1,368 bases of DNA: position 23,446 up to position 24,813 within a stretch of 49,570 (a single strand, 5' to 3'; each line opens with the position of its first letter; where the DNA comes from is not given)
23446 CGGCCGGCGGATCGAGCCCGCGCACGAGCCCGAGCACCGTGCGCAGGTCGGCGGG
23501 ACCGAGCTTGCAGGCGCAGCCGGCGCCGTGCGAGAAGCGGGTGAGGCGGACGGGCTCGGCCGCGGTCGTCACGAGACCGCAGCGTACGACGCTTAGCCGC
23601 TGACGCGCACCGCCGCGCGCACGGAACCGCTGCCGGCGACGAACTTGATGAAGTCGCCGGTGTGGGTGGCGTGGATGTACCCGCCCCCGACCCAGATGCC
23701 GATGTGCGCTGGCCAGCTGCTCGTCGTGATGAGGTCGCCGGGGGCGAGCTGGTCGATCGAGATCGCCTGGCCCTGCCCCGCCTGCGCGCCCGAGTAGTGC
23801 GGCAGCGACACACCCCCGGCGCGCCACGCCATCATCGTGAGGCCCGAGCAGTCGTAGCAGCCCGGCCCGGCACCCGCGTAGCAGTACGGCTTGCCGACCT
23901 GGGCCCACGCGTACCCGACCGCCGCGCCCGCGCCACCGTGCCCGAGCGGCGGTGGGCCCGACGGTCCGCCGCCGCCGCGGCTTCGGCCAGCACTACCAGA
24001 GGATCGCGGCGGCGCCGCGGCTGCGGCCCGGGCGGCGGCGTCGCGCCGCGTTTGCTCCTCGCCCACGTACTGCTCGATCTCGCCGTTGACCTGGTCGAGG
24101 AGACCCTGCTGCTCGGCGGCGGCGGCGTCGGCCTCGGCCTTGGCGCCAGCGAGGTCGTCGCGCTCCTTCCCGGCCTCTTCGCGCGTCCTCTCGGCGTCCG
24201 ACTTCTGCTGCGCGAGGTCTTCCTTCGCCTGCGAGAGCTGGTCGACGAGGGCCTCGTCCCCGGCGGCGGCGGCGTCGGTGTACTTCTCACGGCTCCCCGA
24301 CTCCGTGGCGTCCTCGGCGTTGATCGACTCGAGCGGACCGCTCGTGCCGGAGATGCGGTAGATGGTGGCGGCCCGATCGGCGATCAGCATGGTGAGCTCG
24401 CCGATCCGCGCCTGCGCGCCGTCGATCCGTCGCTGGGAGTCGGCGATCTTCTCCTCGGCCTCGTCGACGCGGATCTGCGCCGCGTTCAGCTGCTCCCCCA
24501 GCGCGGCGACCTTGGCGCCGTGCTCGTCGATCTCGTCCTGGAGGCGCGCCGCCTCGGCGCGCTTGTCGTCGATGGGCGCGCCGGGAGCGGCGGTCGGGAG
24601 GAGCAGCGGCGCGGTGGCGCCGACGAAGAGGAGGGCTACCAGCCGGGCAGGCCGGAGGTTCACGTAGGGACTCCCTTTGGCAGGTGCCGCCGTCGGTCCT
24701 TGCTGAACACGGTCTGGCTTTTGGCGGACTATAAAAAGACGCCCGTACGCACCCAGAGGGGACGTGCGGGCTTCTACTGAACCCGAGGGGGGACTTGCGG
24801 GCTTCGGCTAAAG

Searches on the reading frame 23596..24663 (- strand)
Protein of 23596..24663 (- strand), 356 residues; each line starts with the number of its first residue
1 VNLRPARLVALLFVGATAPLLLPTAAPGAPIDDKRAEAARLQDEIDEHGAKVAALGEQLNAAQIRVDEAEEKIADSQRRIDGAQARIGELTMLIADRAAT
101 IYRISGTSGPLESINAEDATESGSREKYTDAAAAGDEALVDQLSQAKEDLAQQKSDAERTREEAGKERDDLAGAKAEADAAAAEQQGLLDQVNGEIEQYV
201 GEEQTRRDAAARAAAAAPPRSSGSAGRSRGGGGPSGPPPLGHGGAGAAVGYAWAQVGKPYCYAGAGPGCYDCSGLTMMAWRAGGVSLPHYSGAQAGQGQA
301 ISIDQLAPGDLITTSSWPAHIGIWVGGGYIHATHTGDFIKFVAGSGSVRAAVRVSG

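Call 9: search_protein_families(library=pfam, proteins=[window:23596-24663:-])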
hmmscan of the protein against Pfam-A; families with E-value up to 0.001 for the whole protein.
window:23596-24663:- (356 aa): 1 family
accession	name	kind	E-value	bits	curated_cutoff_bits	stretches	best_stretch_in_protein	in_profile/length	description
PF00877.26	NLPC_P60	-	2.1e-15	57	23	1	257-338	1-85/105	NlpC/P60 family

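Call 11: find_homologous_proteins(query=window:23596-24663:-, max_evalue=1e-20)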
Query window:23596-24663:- (356 aa): 1051 proteins with E <= 1e-20 among 8000 candidates; the best 120 are listed.
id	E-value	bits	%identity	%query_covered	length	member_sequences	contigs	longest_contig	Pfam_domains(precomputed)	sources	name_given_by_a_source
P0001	4.9e-213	725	96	100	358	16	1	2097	PF00877.26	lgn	-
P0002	1.8e-137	476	64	99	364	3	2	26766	PF00877.26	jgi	jgi:cell wall-associated NlpC family hydrolase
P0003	3.1e-132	459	62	99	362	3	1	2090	PF00877.26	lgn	-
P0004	6.7e-128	445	61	99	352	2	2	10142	PF00877.26,PF01576.25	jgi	-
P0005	2.9e-127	443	60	96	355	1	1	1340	PF00877.26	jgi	jgi:cell wall-associated NlpC family hydrolase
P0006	1.3e-122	428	61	92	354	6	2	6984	PF00877.26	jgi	-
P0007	5.5e-121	422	60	99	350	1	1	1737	PF00877.26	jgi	-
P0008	4.4e-119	416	62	99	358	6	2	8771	PF00877.26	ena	-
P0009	6.2e-114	399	57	99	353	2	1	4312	PF00877.26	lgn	-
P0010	9.2e-112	392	55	97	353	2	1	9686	PF00877.26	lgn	-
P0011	1.7e-110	388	54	97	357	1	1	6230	PF00877.26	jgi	jgi:cell wall-associated NlpC family hydrolase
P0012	1.9e-110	388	56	99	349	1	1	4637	PF00877.26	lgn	-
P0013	3.1e-110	387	56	99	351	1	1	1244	PF00877.26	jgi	jgi:cell wall-associated NlpC family hydrolase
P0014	2.5e-109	384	55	100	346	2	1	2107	PF00877.26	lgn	-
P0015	4.1e-109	383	55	90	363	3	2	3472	PF00877.26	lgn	-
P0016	5.0e-109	383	50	96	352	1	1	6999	PF00877.26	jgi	jgi:cell wall-associated NlpC family hydrolase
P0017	7.1e-109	382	54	99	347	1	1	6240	PF00877.26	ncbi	-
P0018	1.2e-108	382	53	99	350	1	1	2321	PF00877.26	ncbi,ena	-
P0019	2.2e-108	381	55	61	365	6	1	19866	PF00877.26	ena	-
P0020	1.0e-107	379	56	99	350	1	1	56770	PF00877.26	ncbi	ncbi:MAG: NlpC/P60 family protein [Actinomycetota bacterium]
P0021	4.4e-107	376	51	100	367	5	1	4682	PF00877.26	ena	-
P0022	8.1e-107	376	51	99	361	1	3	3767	PF00877.26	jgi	jgi:cell wall-associated NlpC family hydrolase/outer membrane murein-binding lipoprotein Lpp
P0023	1.4e-106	375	54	99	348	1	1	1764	PF00877.26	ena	-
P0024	1.6e-106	375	53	96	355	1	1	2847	PF00877.26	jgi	jgi:cell wall-associated NlpC family hydrolase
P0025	7.3e-105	369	52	96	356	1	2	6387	PF00877.26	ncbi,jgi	jgi:cell wall-associated NlpC family hydrolase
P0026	1.1e-104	369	56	98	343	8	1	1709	PF00877.26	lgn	-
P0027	1.5e-104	368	53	99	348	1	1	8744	PF00877.26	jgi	jgi:cell wall-associated NlpC family hydrolase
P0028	1.2e-103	365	58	91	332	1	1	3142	PF00877.26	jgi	jgi:cell wall-associated NlpC family hydrolase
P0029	2.3e-103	364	56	99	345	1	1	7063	PF00877.26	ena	-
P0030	3.2e-103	364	55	99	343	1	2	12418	PF00877.26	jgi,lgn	-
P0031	5.3e-103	363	57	91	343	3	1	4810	PF00877.26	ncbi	-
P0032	1.7e-102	361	56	98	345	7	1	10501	PF00877.26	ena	-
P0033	2.1e-102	361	53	99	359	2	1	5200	PF00877.26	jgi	jgi:peptidoglycan DL-endopeptidase CwlO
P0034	6.2e-102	360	57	93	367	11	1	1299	PF00877.26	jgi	-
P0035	1.4e-101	358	58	92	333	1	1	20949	PF00877.26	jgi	jgi:cell wall-associated NlpC family hydrolase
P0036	1.4e-101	358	55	98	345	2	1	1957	PF00877.26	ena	-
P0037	2.1e-101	358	58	90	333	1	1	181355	PF00877.26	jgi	-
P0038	2.4e-101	358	57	93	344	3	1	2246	PF00877.26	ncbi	-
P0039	2.5e-101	358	56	96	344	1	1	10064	PF00877.26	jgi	jgi:cell wall-associated NlpC family hydrolase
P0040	1.6e-100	355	56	97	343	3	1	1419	PF00877.26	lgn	-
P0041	1.7e-100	355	54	98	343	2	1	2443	PF00877.26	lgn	-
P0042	2.2e-100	354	57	91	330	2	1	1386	PF00877.26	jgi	jgi:cell wall-associated NlpC family hydrolase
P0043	2.9e-100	354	57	90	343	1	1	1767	PF00877.26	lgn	-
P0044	5.2e-100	353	52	100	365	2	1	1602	PF00877.26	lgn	-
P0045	5.6e-100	353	57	91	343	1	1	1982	PF00877.26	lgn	-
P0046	1.5e-99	352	59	91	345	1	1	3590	PF00877.26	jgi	jgi:cell wall-associated NlpC family hydrolase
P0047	4.8e-99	350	55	91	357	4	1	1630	PF00877.26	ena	-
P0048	1.6e-98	348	55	96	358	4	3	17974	PF00877.26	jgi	jgi:cell wall-associated NlpC family hydrolase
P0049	6.3e-98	346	55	99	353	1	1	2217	PF00877.26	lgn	-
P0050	6.9e-98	346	53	97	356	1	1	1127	PF00877.26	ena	-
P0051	9.0e-98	346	53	99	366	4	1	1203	PF00877.26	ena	-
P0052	4.9e-97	343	54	98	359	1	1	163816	PF00877.26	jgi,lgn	jgi:cell wall-associated NlpC family hydrolase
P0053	1.2e-96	342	56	94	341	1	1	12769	PF00877.26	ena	-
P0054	1.5e-96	342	53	90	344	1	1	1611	PF00877.26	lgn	-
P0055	1.7e-96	342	54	91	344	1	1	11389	PF00877.26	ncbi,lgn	-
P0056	1.8e-96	342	53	96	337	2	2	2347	PF00877.26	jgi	-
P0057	1.8e-96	342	55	96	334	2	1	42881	PF00877.26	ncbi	ncbi:MAG: NlpC/P60 family protein [Acidimicrobiia bacterium]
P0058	2.2e-96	341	55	92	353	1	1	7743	PF00877.26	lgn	-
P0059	3.2e-96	341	55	94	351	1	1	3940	PF00877.26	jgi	-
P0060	3.5e-96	341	55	91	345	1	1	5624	PF00877.26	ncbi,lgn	-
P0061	4.0e-96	340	54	90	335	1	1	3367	PF00877.26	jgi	jgi:cell wall-associated NlpC family hydrolase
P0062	4.2e-96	340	55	92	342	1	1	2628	PF00877.26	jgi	jgi:cell wall-associated NlpC family hydrolase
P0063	7.8e-96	339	58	91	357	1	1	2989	PF00877.26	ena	-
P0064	9.5e-96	339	52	99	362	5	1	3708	PF00877.26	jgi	jgi:cell wall-associated NlpC family hydrolase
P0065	3.5e-95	337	53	96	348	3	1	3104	PF00877.26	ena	-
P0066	8.7e-95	336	56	91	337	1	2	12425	PF00877.26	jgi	-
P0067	9.8e-95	336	56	93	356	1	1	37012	PF00877.26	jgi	-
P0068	1.9e-94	335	48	99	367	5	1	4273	PF00877.26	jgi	jgi:cell wall-associated NlpC family hydrolase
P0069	2.6e-94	334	54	94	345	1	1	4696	PF00877.26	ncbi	-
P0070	4.3e-94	334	55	91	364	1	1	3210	PF06005.19,PF00877.26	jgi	jgi:cell wall-associated NlpC family hydrolase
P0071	7.1e-94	333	49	96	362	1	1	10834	PF00877.26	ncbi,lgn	-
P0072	3.1e-93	331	55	92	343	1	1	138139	PF00877.26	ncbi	-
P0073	3.6e-93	331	53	91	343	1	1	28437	PF00877.26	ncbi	-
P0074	5.5e-93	330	55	91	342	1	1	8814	PF00877.26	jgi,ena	-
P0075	6.2e-93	330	53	91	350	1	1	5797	PF00877.26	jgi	jgi:peptidoglycan DL-endopeptidase CwlO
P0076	3.7e-92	327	50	99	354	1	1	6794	PF00877.26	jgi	jgi:cell wall-associated NlpC family hydrolase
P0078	1.7e-88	315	52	47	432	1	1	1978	PF00877.26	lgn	-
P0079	2.9e-88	315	50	99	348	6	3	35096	PF00877.26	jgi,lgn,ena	-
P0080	9.4e-87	310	49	100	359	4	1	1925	PF00877.26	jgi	jgi:peptidoglycan DL-endopeptidase CwlO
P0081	2.8e-86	308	45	99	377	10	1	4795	PF00877.26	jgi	-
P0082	2.0e-84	302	49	99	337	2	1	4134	PF00877.26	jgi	jgi:cell wall-associated NlpC family hydrolase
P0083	3.1e-84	301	47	97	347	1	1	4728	PF00877.26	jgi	jgi:cell wall-associated NlpC family hydrolase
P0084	1.5e-83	299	49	99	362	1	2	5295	PF11932.14,PF00877.26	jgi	jgi:cell wall-associated NlpC family hydrolase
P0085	4.0e-83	298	49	96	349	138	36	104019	PF00877.26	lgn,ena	-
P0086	9.0e-83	297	54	83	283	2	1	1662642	PF00877.26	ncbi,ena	-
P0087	1.1e-81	293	47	99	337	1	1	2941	PF00877.26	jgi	jgi:peptidoglycan DL-endopeptidase CwlO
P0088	1.4e-81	293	45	100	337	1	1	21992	PF00877.26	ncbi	ncbi:MAG TPA: NlpC/P60 family protein [Acidimicrobiia bacterium]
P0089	4.8e-81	291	47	99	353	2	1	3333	PF00877.26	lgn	-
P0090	5.3e-81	291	44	96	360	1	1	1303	PF00877.26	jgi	jgi:cell wall-associated NlpC family hydrolase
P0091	2.1e-80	289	48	96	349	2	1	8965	PF00877.26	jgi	-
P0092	2.1e-79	285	46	99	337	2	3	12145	PF00877.26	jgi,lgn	jgi:cell wall-associated NlpC family hydrolase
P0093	2.3e-79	285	46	99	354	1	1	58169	PF00877.26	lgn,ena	-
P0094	2.5e-79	285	47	99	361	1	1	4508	PF00877.26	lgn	-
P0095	5.0e-79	284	47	99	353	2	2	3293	PF00877.26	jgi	-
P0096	8.5e-78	280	45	99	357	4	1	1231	PF00877.26,PF05382.20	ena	-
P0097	1.1e-77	280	44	93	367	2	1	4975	PF00877.26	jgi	jgi:peptidoglycan DL-endopeptidase CwlO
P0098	1.6e-77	279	48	100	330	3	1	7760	PF00877.26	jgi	jgi:peptidoglycan DL-endopeptidase CwlO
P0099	1.8e-77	279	45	98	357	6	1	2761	PF00877.26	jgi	jgi:cell wall-associated NlpC family hydrolase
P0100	2.3e-77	279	47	100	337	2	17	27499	PF00877.26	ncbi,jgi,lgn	jgi:cell wall-associated NlpC family hydrolase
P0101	2.3e-77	279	48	100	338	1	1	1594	PF00877.26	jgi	jgi:cell wall-associated NlpC family hydrolase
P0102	3.8e-77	278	43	96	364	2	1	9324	PF00877.26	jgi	-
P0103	4.3e-77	278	43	99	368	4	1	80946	PF00877.26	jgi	jgi:cell wall-associated NlpC family hydrolase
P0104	4.7e-77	278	43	96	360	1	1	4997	PF00877.26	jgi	-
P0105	1.2e-76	276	46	97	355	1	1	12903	PF00877.26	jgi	-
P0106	2.5e-76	275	46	99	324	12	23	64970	PF00877.26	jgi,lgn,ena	jgi:cell wall-associated NlpC family hydrolase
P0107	3.4e-76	275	45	99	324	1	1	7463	PF00877.26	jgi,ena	-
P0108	7.4e-76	274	46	100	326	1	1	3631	PF00877.26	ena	-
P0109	1.4e-75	273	44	94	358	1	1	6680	PF00877.26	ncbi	ncbi:MAG: NlpC/P60 family protein [Acidimicrobiia bacterium]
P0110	2.8e-75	272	46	95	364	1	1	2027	PF00877.26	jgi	jgi:cell wall-associated NlpC family hydrolase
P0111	1.2e-74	270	46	99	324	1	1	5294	PF00877.26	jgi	-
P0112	2.1e-74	269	46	94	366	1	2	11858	PF00877.26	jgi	jgi:cell wall-associated NlpC family hydrolase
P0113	2.2e-74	269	46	97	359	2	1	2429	PF00877.26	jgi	jgi:peptidoglycan DL-endopeptidase CwlO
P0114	2.3e-74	269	43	97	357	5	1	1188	PF00877.26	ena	-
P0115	5.7e-74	268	41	90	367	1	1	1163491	PF00877.26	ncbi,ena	-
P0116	6.7e-74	267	48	99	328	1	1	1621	PF00877.26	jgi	jgi:peptidoglycan DL-endopeptidase CwlO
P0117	7.4e-74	267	44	99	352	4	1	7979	PF00877.26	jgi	jgi:cell wall-associated NlpC family hydrolase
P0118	1.1e-73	267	43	98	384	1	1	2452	PF00877.26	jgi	jgi:peptidoglycan DL-endopeptidase CwlO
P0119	1.6e-73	266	46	100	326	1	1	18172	PF00877.26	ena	-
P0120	2.1e-73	266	47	100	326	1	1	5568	PF00877.26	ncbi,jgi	ncbi:MAG TPA: NlpC/P60 family protein [Acidimicrobiia bacterium]|jgi:cell wall-associated NlpC famil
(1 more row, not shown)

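Call 13: find_related_loci(query=A1, collection=genome_contigs, flank=3000)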
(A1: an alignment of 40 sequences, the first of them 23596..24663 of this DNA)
Query A1 (356 aa) in genome_contigs; peptide patterns used: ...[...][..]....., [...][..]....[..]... (x = any residue, [..] = any of these).
600 stretches matched a pattern (row limit reached: there are more); 583 encode a relative of the query (tblastn E <= 1e-3); the best 80 are kept; 80 distinct loci.
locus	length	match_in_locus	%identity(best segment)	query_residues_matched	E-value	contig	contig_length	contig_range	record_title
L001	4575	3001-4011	48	1-355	7e-80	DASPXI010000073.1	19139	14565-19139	MAG TPA_asm: Acidimicrobiia bacterium isolate SMAG_U11563 k141_918080, whole genome shotgun sequence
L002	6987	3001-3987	43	28-348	2e-64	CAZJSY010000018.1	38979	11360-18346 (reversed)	MAG TPA_asm: uncultured Burkholderiales bacterium isolate SRP272529_co1_36 genome assembly, contig: NODE_1417_length_389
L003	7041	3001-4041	41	1-353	2e-62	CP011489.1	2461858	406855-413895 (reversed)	Actinobacteria bacterium IMCC26256, complete genome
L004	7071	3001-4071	40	1-341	3e-59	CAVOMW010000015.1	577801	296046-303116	MAG: uncultured Actinomycetes bacterium isolate MFD00031.bin.2.112 genome assembly, contig: contig_9766, whole genome sh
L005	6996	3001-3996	41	5-330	7e-52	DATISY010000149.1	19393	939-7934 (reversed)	MAG TPA_asm: Acidimicrobiia bacterium isolate SMAG_U15941 k141_821507, whole genome shotgun sequence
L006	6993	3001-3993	43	1-330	8e-50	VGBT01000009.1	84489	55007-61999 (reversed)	MAG: Actinomycetota bacterium isolate K_DeepCast_65m_m2_097 K_DeepCast_65m_m2_097_Ga0194128_10000349, whole genome shotg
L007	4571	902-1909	36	1-330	2e-44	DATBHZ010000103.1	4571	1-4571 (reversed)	MAG TPA_asm: Acidimicrobiia bacterium isolate SMAG_U3881 k141_1757220, whole genome shotgun sequence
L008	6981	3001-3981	28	30-341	8e-33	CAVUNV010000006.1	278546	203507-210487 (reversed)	MAG: uncultured Actinomycetes bacterium isolate MFD02134.bin.2.242 genome assembly, contig: contig_28962, whole genome s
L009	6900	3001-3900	30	27-330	1e-32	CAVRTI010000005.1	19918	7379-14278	MAG: uncultured Actinomycetota bacterium isolate MFD04212.bin.2.192 genome assembly, contig: contig_13347, whole genome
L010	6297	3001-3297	52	244-341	6e-32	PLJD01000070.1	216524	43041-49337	MAG: Actinomycetota bacterium isolate palsa_555 73.20110800_P2D.24_contig_2932, whole genome shotgun sequence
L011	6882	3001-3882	30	24-352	2e-31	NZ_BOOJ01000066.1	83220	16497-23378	Planobispora siamensis strain NBRC 107568 sequence066, whole genome shotgun sequence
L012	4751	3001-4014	35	14-354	4e-31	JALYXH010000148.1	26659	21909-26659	MAG: Actinomycetota bacterium isolate KAP bin8 SD1490-92_k127_2142402, whole genome shotgun sequence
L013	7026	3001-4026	29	3-330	2e-30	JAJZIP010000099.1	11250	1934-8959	MAG: Actinomycetes bacterium isolate LSA3.bin6 NODE_9644_length_11250_cov_1.783691, whole genome shotgun sequence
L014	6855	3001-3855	34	36-343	2e-30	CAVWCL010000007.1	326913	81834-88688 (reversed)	MAG: uncultured Actinomycetota bacterium isolate MFD04944.bin.1.323 genome assembly, contig: contig_50810, whole genome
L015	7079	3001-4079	52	1-342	2e-30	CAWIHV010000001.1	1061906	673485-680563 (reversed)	MAG: uncultured Actinomycetes bacterium isolate MFD05442.bin.4.822 genome assembly, contig: contig_16143, whole genome s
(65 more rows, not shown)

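Call 15: find_related_loci(query=A1, collection=metagenome_contigs, flank=3000)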
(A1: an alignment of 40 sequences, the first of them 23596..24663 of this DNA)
Query A1 (356 aa) in metagenome_contigs; peptide patterns used: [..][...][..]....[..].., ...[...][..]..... (x = any residue, [..] = any of these).
600 stretches matched a pattern (row limit reached: there are more); 556 encode a relative of the query (tblastn E <= 1e-3); the best 80 are kept; 80 distinct loci.
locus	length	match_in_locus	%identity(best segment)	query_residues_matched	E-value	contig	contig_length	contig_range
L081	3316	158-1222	43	1-341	1e-71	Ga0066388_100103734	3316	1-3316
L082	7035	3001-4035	40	1-341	6e-69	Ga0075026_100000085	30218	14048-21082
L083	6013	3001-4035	45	1-341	2e-67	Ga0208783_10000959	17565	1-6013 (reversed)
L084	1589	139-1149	40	21-353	2e-70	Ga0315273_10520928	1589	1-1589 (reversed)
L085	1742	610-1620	40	25-342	3e-68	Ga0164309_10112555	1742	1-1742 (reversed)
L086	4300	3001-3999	41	25-342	8e-66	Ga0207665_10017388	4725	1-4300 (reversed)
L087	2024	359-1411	38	1-342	1e-64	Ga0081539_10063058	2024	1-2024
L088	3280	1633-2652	37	8-341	2e-59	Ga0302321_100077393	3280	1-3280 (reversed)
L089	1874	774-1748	39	25-355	1e-55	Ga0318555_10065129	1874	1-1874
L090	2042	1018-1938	43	28-330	2e-54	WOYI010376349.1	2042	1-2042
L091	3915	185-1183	42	26-353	2e-52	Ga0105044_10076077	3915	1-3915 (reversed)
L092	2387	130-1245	34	4-341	4e-48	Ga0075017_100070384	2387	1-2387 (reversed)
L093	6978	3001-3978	36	10-356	9e-42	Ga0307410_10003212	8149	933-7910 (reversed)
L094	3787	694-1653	31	22-341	7e-38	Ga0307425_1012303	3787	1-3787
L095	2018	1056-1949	36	36-356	2e-37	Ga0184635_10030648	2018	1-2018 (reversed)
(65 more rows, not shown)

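Call 16: find_encoding_contigs(protein=P0001, flank=3000, max_places=4)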
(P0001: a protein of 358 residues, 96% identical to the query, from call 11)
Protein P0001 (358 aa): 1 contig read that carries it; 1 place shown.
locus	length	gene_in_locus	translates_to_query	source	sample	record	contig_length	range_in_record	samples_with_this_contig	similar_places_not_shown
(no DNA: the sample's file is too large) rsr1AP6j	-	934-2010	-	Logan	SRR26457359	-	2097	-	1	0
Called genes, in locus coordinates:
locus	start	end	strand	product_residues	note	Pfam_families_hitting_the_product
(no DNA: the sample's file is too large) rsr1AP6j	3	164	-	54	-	?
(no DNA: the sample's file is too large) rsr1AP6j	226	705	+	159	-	-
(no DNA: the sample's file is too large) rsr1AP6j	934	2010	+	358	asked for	PF00877:NLPC_P60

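Call 17: find_encoding_contigs(protein=P0002, flank=3000, max_places=4)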
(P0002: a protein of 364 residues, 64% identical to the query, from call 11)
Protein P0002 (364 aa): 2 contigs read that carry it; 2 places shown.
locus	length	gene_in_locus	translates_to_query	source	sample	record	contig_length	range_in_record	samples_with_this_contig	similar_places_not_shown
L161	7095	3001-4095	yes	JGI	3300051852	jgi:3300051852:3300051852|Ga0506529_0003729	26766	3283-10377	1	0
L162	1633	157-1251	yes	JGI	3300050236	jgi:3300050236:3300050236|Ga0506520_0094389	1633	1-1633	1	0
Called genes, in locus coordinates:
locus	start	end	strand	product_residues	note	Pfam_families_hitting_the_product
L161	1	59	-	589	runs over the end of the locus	PF00355:Rieske, PF22543:Rieske_4 (weak)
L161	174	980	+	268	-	PF00753:Lactamase_B, PF12706:Lactamase_B_2 (weak)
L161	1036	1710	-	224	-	PF12740:PETase (weak), PF01738:DLH, PF00326:Peptidase_S9 (faint), PF08840:BAAT_C (faint)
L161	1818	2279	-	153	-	PF01243:PNPOx_N, PF12900:Pyridox_ox_2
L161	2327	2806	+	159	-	-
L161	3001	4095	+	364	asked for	PF00877:NLPC_P60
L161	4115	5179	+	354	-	PF00586:AIRS, PF02769:AIRS_C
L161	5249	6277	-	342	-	PF02230:Abhydrolase_2, PF12146:Hydrolase_4 (faint), PF03959:FSH1, PF07859:Abhydrolase_3 (weak), PF00085:Thioredoxin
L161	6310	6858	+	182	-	PF13302:Acetyltransf_3, PF00583:Acetyltransf_1, PF13523:Acetyltransf_8 (weak)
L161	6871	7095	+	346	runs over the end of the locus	PF00296:Bac_luciferase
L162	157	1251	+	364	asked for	PF00877:NLPC_P60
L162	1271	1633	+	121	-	?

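Call 18: find_encoding_contigs(protein=P0004, flank=3000, max_places=4)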
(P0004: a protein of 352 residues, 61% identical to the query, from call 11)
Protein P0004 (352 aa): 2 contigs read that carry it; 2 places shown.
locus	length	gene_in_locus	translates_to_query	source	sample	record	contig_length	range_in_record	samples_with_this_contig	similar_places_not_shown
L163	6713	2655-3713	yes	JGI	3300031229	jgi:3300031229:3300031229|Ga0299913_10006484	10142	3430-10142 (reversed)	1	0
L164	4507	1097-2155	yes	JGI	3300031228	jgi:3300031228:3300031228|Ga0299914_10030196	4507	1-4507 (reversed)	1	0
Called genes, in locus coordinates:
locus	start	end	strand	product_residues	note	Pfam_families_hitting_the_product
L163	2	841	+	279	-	?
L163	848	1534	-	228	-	PF12740:PETase (weak), PF01738:DLH, PF02129:Peptidase_S15 (faint), PF12146:Hydrolase_4 (weak), PF00326:Peptidase_S9 (faint), PF02230:Abhydrolase_2 (weak), PF08840:BAAT_C (faint)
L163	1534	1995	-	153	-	PF01243:PNPOx_N, PF12900:Pyridox_ox_2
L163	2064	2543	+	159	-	-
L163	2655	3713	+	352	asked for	PF01576:Myosin_tail_1 (weak), PF00877:NLPC_P60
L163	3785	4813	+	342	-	PF00586:AIRS, PF02769:AIRS_C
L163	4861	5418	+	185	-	-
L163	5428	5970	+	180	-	-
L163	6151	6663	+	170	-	-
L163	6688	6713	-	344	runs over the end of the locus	-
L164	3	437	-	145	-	?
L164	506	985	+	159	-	-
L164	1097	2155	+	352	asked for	PF01576:Myosin_tail_1 (weak), PF00877:NLPC_P60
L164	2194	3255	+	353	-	PF00586:AIRS, PF02769:AIRS_C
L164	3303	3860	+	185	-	-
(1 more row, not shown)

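Call 29: find_encoding_contigs(protein=P0006, flank=1500, max_places=3)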
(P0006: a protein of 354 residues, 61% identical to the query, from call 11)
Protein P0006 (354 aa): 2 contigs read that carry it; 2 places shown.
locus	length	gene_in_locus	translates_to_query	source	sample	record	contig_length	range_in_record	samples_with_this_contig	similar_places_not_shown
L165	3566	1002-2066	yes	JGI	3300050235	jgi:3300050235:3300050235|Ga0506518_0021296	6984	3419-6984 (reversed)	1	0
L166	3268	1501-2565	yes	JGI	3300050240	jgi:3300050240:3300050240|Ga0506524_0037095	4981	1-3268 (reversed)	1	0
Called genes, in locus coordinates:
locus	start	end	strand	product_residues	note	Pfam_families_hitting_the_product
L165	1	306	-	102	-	?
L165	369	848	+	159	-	-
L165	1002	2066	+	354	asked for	PF00877:NLPC_P60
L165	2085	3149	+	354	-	PF00586:AIRS, PF02769:AIRS_C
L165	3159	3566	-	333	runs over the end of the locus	PF02230:Abhydrolase_2, PF12146:Hydrolase_4 (faint), PF03959:FSH1 (weak), PF07859:Abhydrolase_3 (faint), PF00085:Thioredoxin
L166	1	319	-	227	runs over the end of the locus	PF12740:PETase (weak), PF01738:DLH, PF12146:Hydrolase_4 (faint), PF00326:Peptidase_S9 (faint), PF08840:BAAT_C (faint)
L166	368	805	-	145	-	PF01243:PNPOx_N, PF12900:Pyridox_ox_2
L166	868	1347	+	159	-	-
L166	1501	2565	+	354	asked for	PF00877:NLPC_P60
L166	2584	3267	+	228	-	?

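Call 30: find_encoding_contigs(protein=P0008, flank=1500, max_places=3)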
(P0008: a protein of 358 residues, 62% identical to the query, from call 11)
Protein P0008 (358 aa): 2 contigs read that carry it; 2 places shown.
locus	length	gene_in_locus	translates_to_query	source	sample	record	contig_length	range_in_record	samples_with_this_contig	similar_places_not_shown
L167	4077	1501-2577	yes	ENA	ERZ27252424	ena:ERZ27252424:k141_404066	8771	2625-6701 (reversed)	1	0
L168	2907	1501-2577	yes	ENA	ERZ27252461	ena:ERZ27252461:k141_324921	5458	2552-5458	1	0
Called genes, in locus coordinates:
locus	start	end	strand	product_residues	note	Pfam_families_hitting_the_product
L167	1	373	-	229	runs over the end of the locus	PF12740:PETase, PF01738:DLH, PF00326:Peptidase_S9 (faint), PF12146:Hydrolase_4 (faint), PF08840:BAAT_C (faint)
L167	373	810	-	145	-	PF01243:PNPOx_N, PF12900:Pyridox_ox_2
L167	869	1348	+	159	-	-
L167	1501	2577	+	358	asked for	PF00877:NLPC_P60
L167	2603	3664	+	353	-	PF00586:AIRS, PF02769:AIRS_C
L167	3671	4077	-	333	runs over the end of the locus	PF02230:Abhydrolase_2, PF12146:Hydrolase_4 (faint), PF03959:FSH1 (weak), PF07859:Abhydrolase_3 (faint), PF00085:Thioredoxin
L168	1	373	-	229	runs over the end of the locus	PF12740:PETase, PF01738:DLH, PF00326:Peptidase_S9 (faint), PF12146:Hydrolase_4 (faint), PF08840:BAAT_C (faint)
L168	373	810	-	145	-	PF01243:PNPOx_N, PF12900:Pyridox_ox_2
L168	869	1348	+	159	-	-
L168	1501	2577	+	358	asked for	PF00877:NLPC_P60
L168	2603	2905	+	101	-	?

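Call 31: find_encoding_contigs(protein=P0010, flank=1500, max_places=3)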
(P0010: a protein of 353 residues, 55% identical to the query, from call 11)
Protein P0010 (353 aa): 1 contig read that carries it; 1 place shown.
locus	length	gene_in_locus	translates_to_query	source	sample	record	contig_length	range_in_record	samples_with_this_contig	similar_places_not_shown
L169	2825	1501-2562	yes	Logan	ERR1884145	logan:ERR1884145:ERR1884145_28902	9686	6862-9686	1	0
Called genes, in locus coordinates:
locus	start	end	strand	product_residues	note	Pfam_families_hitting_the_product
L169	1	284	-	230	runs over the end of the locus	PF12740:PETase, PF01738:DLH, PF02129:Peptidase_S15 (faint), PF00326:Peptidase_S9 (weak), PF08840:BAAT_C (faint)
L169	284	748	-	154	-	PF01243:PNPOx_N, PF12900:Pyridox_ox_2 (weak)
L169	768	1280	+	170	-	-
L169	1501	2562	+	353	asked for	PF00877:NLPC_P60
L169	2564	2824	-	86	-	?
